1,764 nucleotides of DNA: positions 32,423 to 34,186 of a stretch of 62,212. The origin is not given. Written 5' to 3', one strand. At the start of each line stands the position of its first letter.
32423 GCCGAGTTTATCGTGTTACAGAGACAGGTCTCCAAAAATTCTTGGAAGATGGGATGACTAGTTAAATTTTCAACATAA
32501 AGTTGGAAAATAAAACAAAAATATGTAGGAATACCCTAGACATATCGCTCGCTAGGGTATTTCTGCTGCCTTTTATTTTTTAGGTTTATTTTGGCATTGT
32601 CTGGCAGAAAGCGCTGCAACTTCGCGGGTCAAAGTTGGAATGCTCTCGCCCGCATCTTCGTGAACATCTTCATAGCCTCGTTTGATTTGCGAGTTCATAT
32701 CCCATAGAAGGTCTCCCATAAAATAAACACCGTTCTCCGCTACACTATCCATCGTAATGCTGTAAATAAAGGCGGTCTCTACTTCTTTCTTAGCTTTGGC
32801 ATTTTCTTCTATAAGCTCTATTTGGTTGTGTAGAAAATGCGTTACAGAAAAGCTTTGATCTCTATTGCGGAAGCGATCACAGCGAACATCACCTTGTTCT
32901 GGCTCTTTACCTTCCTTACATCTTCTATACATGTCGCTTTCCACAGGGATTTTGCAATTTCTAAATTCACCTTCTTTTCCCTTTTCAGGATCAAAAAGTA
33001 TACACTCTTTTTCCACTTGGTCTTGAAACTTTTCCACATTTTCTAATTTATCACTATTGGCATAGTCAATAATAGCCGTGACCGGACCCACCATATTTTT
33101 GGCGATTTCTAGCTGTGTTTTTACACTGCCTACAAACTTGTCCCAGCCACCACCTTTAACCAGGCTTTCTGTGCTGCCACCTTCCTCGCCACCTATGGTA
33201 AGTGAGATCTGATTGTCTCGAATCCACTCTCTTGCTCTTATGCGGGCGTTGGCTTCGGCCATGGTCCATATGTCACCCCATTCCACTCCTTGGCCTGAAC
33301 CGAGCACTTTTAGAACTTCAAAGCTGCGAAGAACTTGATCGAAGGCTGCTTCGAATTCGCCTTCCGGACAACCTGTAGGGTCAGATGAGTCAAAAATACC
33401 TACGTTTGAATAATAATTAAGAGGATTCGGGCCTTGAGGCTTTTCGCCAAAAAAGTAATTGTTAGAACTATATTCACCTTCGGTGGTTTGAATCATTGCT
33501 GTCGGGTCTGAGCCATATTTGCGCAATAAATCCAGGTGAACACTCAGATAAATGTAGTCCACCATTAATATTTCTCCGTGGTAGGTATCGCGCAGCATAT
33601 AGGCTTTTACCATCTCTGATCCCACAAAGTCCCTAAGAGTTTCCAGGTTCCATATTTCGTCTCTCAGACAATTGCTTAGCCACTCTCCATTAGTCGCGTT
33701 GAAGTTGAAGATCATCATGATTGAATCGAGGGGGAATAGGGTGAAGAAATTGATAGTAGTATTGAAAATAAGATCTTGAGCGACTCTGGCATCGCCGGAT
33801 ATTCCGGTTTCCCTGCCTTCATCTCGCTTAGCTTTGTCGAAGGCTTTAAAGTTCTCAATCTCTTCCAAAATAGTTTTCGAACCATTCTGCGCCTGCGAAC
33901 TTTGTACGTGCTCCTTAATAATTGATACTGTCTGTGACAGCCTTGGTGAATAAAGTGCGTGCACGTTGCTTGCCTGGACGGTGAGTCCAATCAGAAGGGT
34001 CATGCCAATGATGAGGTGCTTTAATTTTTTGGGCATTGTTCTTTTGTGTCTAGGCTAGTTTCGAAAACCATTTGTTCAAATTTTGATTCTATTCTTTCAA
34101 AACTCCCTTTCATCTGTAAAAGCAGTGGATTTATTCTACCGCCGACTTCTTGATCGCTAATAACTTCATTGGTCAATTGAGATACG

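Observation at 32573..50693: Five-gene secreted operon led by a 4,320-aa SLH-anchored mosaic protein: candidate undescribed envelope attachment apparatus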

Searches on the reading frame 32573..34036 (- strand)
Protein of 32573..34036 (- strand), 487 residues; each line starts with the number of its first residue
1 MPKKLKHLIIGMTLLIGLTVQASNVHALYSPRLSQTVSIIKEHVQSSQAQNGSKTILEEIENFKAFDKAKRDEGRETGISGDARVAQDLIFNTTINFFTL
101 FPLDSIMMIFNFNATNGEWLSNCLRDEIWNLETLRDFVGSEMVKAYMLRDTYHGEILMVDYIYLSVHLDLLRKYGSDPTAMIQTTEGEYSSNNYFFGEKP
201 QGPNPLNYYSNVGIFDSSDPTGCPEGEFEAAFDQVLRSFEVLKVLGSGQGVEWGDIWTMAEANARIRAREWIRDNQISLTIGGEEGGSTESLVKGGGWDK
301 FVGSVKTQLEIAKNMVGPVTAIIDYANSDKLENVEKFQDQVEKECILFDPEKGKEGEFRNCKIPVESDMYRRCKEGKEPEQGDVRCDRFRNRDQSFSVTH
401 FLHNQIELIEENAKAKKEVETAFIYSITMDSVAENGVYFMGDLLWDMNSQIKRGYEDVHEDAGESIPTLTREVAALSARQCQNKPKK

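Call 6: search_protein_families(library=pfam, proteins=[window:32573-34036:-], max_evalue=0.1)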
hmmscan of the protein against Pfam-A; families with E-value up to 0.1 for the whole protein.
window:32573-34036:- (487 aa): 0 families

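Call 12: search_protein_families(library=ncbifam, proteins=[window:32573-34036:-], max_evalue=0.1)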
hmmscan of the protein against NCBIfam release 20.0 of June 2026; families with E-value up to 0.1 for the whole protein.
window:32573-34036:- (487 aa): 0 families

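Call 13: find_homologous_proteins(query=window:32573-34036:-, max_evalue=0.001)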
Query window:32573-34036:- (487 aa): 59 proteins with E <= 0.001 among 6613 candidates.
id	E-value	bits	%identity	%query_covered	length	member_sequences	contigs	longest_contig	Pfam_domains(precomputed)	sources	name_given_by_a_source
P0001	0.0e+0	1088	100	98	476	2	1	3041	-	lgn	-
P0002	9.6e-185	633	59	99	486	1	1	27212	-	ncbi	ncbi:MAG: hypothetical protein V1880_01480 [Patescibacteria group bacterium]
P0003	3.7e-180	618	59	99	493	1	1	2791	-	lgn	-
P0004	1.7e-170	586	57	99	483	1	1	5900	-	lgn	-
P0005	2.9e-170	585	59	97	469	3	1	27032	-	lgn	-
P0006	3.9e-170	585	57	100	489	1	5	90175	-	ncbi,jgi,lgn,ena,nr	ncbi:hypothetical protein KJ657_02425 [Patescibacteria group bacterium]|nr:hypothetical protein [Pat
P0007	3.6e-169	582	56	99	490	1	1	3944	-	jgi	-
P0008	6.8e-167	574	56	100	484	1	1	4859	-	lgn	-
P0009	9.0e-167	574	55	99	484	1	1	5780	-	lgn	-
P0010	1.3e-165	570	55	98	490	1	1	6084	-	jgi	jgi:hypothetical protein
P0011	2.4e-165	569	56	97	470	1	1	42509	-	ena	-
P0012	2.2e-164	566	55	98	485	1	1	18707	-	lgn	-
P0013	3.4e-160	552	53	99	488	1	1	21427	-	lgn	-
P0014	4.1e-160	552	52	99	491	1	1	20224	-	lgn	-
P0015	2.1e-159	549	57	97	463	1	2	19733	-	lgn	-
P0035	1.7e-136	474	47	99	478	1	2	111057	-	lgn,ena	-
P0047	7.8e-115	403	41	99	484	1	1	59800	-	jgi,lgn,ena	-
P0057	2.9e-76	275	34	98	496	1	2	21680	-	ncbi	-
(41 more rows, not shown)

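Call 14: find_encoding_contigs(protein=P0057, flank=10000, max_places=2)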
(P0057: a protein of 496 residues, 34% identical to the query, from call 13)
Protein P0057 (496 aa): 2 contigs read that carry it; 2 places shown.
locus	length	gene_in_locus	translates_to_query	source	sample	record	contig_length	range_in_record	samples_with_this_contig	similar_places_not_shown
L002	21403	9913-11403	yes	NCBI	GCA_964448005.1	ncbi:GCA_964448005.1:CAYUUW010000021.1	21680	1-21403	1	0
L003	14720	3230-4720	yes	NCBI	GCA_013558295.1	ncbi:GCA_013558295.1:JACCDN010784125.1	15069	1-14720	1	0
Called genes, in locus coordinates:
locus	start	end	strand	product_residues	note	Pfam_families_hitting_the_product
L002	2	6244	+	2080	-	?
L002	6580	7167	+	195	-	-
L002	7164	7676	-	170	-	-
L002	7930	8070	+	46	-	-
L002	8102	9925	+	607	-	-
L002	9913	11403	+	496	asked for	-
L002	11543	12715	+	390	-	-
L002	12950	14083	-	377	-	-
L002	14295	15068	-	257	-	-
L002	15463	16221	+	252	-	-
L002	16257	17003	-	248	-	PF01978:TrmB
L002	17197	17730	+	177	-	-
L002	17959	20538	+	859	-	PF00395:SLH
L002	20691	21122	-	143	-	PF01978:TrmB (weak), PF03551:PadR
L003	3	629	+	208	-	?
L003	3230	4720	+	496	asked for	-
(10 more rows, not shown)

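Call 15: find_encoding_contigs(protein=P0047, flank=10000, max_places=2)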
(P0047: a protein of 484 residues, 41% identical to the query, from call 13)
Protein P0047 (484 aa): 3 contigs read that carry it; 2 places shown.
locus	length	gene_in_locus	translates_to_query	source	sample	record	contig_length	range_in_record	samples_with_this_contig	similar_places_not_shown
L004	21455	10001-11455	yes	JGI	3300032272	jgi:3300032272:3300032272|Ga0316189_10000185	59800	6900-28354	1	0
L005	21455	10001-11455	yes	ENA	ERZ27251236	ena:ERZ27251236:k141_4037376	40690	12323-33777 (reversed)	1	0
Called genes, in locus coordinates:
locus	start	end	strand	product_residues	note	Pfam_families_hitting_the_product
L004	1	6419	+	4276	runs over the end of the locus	PF13517:FG-GAP_3 (weak), PF00395:SLH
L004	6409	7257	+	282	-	-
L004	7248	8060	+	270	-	-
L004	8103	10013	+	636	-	PF13948:DUF4215 (faint)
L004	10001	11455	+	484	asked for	-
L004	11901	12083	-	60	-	PF12728:HTH_17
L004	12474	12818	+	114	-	-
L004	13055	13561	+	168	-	PF13302:Acetyltransf_3, PF13523:Acetyltransf_8, PF00583:Acetyltransf_1, PF13673:Acetyltransf_10 (weak), PF13508:Acetyltransf_7, PF08445:FR47 (weak)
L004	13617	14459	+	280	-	PF00395:SLH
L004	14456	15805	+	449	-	PF21799:MurD-like_N (weak), PF08245:Mur_ligase_M, PF02875:Mur_ligase_C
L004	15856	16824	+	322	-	-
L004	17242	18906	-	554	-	-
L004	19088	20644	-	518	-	PF01554:MatE (faint), PF03023:MurJ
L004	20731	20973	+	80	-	-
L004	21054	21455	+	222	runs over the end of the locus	PF04029:2-ph_phosp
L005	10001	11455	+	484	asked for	-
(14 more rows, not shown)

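Call 16: find_encoding_contigs(protein=P0035, flank=10000, max_places=2)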
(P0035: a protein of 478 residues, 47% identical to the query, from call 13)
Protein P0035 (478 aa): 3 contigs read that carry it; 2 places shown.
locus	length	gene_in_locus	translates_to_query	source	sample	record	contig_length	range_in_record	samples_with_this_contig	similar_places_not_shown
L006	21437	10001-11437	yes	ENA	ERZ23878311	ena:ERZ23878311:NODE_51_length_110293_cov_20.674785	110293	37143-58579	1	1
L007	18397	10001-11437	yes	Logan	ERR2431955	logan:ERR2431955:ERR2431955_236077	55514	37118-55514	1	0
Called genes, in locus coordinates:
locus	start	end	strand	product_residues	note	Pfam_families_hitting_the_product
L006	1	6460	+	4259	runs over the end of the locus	PF00395:SLH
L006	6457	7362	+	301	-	-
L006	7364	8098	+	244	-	-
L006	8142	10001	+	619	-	PF13948:DUF4215 (weak)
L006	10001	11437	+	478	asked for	-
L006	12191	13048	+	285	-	PF04471:Mrr_cat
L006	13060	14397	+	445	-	PF21799:MurD-like_N, PF08245:Mur_ligase_M, PF02875:Mur_ligase_C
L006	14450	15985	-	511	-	PF03023:MurJ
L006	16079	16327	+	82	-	-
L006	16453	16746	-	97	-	-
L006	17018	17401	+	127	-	-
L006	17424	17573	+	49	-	-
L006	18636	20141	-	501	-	PF01676:Metalloenzyme, PF06415:iPGM_N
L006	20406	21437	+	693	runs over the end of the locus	PF01966:HD, PF13328:HD_4, PF04607:RelA_SpoT, PF02824:TGS, PF19296:RelA_AH (weak), PF28438:RelA_RIS, PF13291:ACT_4 (weak)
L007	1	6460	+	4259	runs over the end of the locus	PF00395:SLH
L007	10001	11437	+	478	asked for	-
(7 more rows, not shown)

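Call 31: find_related_loci(query=A1, collection=genome_contigs, flank=10000)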
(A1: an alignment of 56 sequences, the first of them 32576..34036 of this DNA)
Query A1 (487 aa) in genome_contigs; peptide patterns used: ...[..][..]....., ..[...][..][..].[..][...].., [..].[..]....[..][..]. (x = any residue, [..] = any of these).
68 stretches matched a pattern; 16 encode a relative of the query (tblastn E <= 1e-3); 16 distinct loci.
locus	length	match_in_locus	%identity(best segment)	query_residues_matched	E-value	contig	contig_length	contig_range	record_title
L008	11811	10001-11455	59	1-484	0e+0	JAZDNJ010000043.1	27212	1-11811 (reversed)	MAG: Patescibacteria group bacterium isolate MEGAHIT-group-0.705 k141_11109836, whole genome shotgun sequence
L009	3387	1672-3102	58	6-484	0e+0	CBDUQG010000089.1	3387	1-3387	MAG TPA_asm: uncultured bacterium isolate SRR18550247_binner123_Refined_20 genome assembly, contig: ERZ25074849.3266, wh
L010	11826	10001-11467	57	1-486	8e-171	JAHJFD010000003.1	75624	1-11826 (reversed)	MAG: Patescibacteria group bacterium isolate Modern_marine_glass_biofilm.mb.158 Modern_marine_gla.mb.158_k141_63893, who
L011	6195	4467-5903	50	6-486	1e-148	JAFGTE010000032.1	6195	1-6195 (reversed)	MAG: Candidatus Peregrinibacteria bacterium isolate Zod_Metabat.950 k87_10368542, whole genome shotgun sequence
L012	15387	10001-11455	45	8-481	4e-129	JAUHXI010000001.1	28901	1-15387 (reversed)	MAG: bacterium isolate 2_bin.56 NODE_1131_length_28901_cov_0.919719, whole genome shotgun sequence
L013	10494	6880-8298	47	6-484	3e-133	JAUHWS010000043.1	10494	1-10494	MAG: bacterium isolate 2_bin.3 NODE_4443_length_10494_cov_3.302981, whole genome shotgun sequence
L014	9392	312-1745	45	6-484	8e-133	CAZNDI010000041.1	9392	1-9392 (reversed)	MAG TPA_asm: uncultured Candidatus Peribacteria bacterium isolate binchicken_co73_89 genome assembly, contig: NODE_1598_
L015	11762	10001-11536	36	5-484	2e-96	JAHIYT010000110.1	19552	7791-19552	MAG: Patescibacteria group bacterium isolate Modern_marine.mb.142 Modern_marine.mb.142_k141_1513894, whole genome shotgu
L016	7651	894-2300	37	6-484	5e-93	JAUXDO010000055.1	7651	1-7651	MAG: Candidatus Peregrinibacteria bacterium isolate CSMAG_2853 CSMAG_2853_k119_1844784_length_7651_cov_9.0000, whole gen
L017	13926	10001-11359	38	20-484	2e-88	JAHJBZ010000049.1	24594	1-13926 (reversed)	MAG: Patescibacteria group bacterium isolate Modern_marine.mb.280 Modern_marine.mb.280_k141_1540843, whole genome shotgu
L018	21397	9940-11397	34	10-484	3e-87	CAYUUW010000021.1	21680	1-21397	MAG TPA_asm: uncultured Candidatus Peribacteria bacterium isolate SRP219642_co6_370 genome assembly, contig: NODE_1929_l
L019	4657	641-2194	31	6-486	9e-50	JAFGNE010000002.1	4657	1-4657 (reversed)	MAG: Candidatus Peregrinibacteria bacterium isolate Zod_Metabat.530 k87_326375, whole genome shotgun sequence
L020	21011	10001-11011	32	5-342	1e-45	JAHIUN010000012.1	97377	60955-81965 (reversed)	MAG: Patescibacteria group bacterium isolate MM_PC_MetaG.mb.26 MM_PC_MetaG.mb.26_k141_1063183, whole genome shotgun sequ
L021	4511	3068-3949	30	4-309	2e-31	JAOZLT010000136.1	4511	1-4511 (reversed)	MAG: Candidatus Gracilibacteria bacterium isolate GMC10.metabat2.93_sub NODE_30614_length_4511_cov_6.070916, whole genom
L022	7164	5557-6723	24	5-484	1e-30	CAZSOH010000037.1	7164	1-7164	MAG TPA_asm: uncultured Candidatus Peribacteria bacterium isolate binchicken_co253_112 genome assembly, contig: NODE_887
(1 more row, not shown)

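Call 40: predict_structure(alignment_id=A1)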
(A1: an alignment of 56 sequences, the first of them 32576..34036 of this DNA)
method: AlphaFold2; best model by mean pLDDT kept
length: 487 residues; sequences in the alignment: 56
mean_pLDDT: 70.7   pTM: 0.47
mean pLDDT of the five models: 70.7, 67.0, 65.3, 65.2, 64.8
residues with pLDDT >= 90: 131; 70-90: 120; 50-70: 124; < 50: 112
segments of 3 or more residues with pLDDT < 50: 216-222, 226-229, 248-254, 256-261, 263-265, 267-296, 316-324, 330-335, 429-439, 455-459, 463-467, 483-487
pLDDT, mean of each block of 10 residues (from residue 1): 82 82 65 92 97 89 88 88 94 91 88 91 90 96 94 98 97 94 94 92 80 48 49 53 48 44 48 38 32 49 66 54 50 50 75 70 84 77 71 66 70 72 55 46 57 47 48 61 45
secondary structure, 60 per line:
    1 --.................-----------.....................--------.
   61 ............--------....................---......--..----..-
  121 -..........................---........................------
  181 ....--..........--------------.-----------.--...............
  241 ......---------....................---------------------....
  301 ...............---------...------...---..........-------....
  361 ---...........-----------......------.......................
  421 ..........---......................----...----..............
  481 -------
elements in order: H3-19 H31-51 H60-72 H81-100 H104-109 H122-147 H151-174 E181-184 E187-190 H191-196 H226-246 H256-275 H297-315 H340-344 E345-349 E357-360 H364-374 E389-391 H398-430 H434-455 H467-480

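Call 43: fold_search(model_id=the predicted structure, library=pdb)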
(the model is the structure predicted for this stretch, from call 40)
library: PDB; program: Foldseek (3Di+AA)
matches with E <= 10: 93; with E <= 0.001: 0
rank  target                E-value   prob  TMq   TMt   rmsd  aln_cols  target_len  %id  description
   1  8as8_E                1.1e+00  0.02  0.09  0.09  37.0       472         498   11  E. coli Wadjet JetABC monomer (released 2022-12-14)
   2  7rhl_D                1.1e+00  0.02  0.08  0.08  33.6       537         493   12  Cryo-EM structure of human rod Apo CNGA1/B1 channel with CLZ coiled coil (released 2021-11-03)
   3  5odw_C                1.4e+00  0.05  0.08  0.17  17.0       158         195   14  Structure of the FpvAI-pyocin S2 complex (released 2017-11-08)
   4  8tn1_A                1.6e+00  0.16  0.10  0.33  14.0       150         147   12  De novo designed protein binds poly ADP ribose polymerase inhibitors (PARPi) - apo (released 2024-04-24)
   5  8qbr                  1.7e+00  0.04  0.09  0.15  35.3       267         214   13  Cryo-EM structure of Vipp1 helical filament with lattice 1 (Vipp1_L1) (released 2024-09-18)
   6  8xyv_B                2.3e+00  0.08  0.09  0.29   9.8        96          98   12  De novo designed protein 0705-5 (released 2024-10-02)
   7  2bjy_H                2.5e+00  0.35  0.11  0.33   6.4        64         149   19  The X-ray crystal structure of Listeria innocua Dps H31G-H43G mutant. (released 2005-02-10)
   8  2iy4_A                2.5e+00  0.35  0.11  0.33   6.4        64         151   19  X-ray structure of Dps from Listeria monocytogenes (released 2007-01-02)
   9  6hvq_E                2.5e+00  0.35  0.11  0.33   6.3        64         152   19  The structure of Dps from Listeria innocua soaked before soaking experiments with Zn, Co and La (released 2019-09-04)
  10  8j1x                  2.5e+00  0.08  0.12  0.24  11.8       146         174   14  A near-infrared fluorescent protein of de novo backbone design (released 2023-10-04)
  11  6hv1_C                2.7e+00  0.41  0.10  0.31   6.3        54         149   18  The apo structure of Dps from Listeria innocua before soaking experiments with Zn, Co and La (released 2018-11-14)
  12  2iy4_U                2.7e+00  0.35  0.11  0.32   6.4        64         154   19  X-ray structure of Dps from Listeria monocytogenes (released 2007-01-02)
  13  2xra_A                2.7e+00  0.03  0.09  0.14  16.6       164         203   13  crystal structure of the HK20 Fab in complex with a gp41 mimetic 5- Helix (released 2010-12-15)
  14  8glv_Dp               2.7e+00  0.02  0.09  0.04  79.0       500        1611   13  96-nm repeat unit of doublet microtubules from Chlamydomonas reinhardtii flagella (released 2023-05-31)
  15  9gm7_D                2.8e+00  0.02  0.08  0.11  17.7       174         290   13  MukBEF in a nucleotide-bound state with open neck gate (monomer) (released 2025-03-26)
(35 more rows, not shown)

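Call 59: search_solved_structures(query=A1, max_evalue=1)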
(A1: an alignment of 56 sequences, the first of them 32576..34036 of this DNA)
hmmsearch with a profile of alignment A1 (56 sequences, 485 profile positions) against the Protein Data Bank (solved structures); distinct sequences matched with E-value up to 1: 0.

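Call 67: list_cluster_members(proteins=[P0060, window:32573-34036:-, P0149, P0148])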
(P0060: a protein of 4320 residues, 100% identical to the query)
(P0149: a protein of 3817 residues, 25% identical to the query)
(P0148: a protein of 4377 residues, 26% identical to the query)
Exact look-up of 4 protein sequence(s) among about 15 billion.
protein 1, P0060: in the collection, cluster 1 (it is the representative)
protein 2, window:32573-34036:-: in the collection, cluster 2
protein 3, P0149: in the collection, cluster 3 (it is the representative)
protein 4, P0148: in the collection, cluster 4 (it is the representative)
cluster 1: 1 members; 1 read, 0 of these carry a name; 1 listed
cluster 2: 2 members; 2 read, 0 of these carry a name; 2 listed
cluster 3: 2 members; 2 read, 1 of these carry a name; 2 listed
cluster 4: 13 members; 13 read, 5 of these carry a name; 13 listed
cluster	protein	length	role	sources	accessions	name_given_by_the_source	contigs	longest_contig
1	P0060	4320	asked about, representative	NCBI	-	-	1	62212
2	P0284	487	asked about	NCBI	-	-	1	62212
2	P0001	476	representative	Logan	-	-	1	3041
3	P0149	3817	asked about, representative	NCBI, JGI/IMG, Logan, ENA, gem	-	-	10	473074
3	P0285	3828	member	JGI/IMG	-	hypothetical protein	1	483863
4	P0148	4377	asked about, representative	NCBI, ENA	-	-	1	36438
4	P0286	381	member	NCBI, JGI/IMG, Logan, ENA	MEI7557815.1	MAG: hypothetical protein WCJ45_03100 [bacterium]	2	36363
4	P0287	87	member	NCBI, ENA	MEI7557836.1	MAG: hypothetical protein WCJ45_03205 [bacterium]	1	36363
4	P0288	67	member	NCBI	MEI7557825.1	MAG: hypothetical protein WCJ45_03150 [bacterium]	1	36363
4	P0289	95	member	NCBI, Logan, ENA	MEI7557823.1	MAG: hypothetical protein WCJ45_03140 [bacterium]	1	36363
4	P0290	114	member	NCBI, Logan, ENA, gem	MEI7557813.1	MAG: hypothetical protein WCJ45_03090 [bacterium]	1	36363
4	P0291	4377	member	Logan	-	-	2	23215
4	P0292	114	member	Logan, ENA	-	-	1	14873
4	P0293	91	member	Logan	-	-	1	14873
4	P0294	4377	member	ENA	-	-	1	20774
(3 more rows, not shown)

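Call 85: search_protein_families(library=phrogs, proteins=[window:32573-34036:-], max_evalue=0.01)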
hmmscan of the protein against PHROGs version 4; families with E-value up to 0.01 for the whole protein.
window:32573-34036:- (487 aa): 0 families
